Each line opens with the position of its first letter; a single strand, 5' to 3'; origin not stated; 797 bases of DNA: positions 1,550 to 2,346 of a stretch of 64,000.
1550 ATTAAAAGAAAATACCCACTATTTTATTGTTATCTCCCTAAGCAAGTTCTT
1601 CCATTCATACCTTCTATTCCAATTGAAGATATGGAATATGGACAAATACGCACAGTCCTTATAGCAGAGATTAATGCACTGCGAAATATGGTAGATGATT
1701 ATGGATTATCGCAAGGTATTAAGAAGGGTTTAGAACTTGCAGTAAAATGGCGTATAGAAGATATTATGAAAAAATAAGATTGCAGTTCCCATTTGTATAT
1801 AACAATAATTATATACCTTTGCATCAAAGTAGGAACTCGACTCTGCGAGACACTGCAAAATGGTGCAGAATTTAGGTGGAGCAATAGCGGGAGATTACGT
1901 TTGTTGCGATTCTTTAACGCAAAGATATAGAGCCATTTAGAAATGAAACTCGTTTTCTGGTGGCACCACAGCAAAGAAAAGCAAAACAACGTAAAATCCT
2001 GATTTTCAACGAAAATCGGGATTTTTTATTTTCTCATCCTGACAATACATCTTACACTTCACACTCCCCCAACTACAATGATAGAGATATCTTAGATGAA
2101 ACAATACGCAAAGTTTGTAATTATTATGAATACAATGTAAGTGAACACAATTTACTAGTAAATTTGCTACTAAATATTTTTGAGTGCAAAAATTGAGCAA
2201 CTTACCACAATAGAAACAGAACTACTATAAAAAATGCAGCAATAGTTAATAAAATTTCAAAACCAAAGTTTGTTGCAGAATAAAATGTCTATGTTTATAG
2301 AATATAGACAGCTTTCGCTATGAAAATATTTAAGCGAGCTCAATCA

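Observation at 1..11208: AT-rich, single-strand accessory island abutting the 3' end of a tRNA(CAT) gene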

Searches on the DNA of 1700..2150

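Call 93: search_rna_families(source=window, start=1700, end=2150, threshold=evalue, max_evalue=1, show_alignments=2)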
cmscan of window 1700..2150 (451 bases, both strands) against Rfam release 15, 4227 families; matches with E-value up to 1: 3.
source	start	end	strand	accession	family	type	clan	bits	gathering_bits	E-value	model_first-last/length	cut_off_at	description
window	1920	2026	+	RF04178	BTnc005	Gene; sRNA;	-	29.3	174.8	7.4e-05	1-205/205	no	Bacteroides sRNA BTnc005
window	1988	2047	-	RF02618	SSRC34_2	Gene; sRNA;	-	19.6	48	0.94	1-125/125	no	Streptococcus sRNA 34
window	1937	2028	+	RF02891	AgrB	Gene; antisense;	-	19.1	40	0.95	1-84/84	no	ArsR-gov region gene B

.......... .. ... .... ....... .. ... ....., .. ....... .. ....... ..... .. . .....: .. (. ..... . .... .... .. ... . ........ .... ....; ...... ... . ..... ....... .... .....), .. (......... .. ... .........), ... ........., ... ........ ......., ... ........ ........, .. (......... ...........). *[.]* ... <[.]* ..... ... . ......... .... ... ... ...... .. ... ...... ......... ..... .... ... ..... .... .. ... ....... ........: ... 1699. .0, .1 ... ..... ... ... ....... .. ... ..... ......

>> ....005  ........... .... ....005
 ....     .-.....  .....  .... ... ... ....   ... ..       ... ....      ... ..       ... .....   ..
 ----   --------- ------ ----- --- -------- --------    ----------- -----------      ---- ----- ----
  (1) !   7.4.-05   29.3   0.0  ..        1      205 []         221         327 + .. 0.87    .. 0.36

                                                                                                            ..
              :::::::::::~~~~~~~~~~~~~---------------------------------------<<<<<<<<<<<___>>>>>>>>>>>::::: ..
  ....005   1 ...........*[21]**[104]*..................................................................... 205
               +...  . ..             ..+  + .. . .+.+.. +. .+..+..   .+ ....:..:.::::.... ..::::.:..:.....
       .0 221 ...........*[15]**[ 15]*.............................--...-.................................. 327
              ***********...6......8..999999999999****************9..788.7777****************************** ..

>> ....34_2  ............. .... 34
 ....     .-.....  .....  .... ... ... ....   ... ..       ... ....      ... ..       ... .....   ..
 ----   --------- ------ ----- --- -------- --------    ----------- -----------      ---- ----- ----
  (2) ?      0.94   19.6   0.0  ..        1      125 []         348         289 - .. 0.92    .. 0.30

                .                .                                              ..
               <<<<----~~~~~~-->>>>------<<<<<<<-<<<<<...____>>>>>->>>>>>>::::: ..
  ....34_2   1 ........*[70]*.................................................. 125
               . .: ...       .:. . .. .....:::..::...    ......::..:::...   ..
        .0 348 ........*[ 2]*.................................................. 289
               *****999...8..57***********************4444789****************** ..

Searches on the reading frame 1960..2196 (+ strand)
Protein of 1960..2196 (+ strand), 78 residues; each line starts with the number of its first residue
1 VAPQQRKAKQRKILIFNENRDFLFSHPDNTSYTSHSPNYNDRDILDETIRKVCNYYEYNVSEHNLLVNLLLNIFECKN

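Call 6: search_protein_families(library=pfam, proteins=[window:1960-2196:+], max_evalue=0.01)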
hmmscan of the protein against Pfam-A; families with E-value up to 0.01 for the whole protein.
window:1960-2196:+ (78 aa): 0 families

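Call 88: find_encoding_contigs(protein=window:1960-2196:+, flank=10000, max_places=8)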
Protein window:1960-2196:+ (78 aa): no gene with exactly this product is on record in the collection.
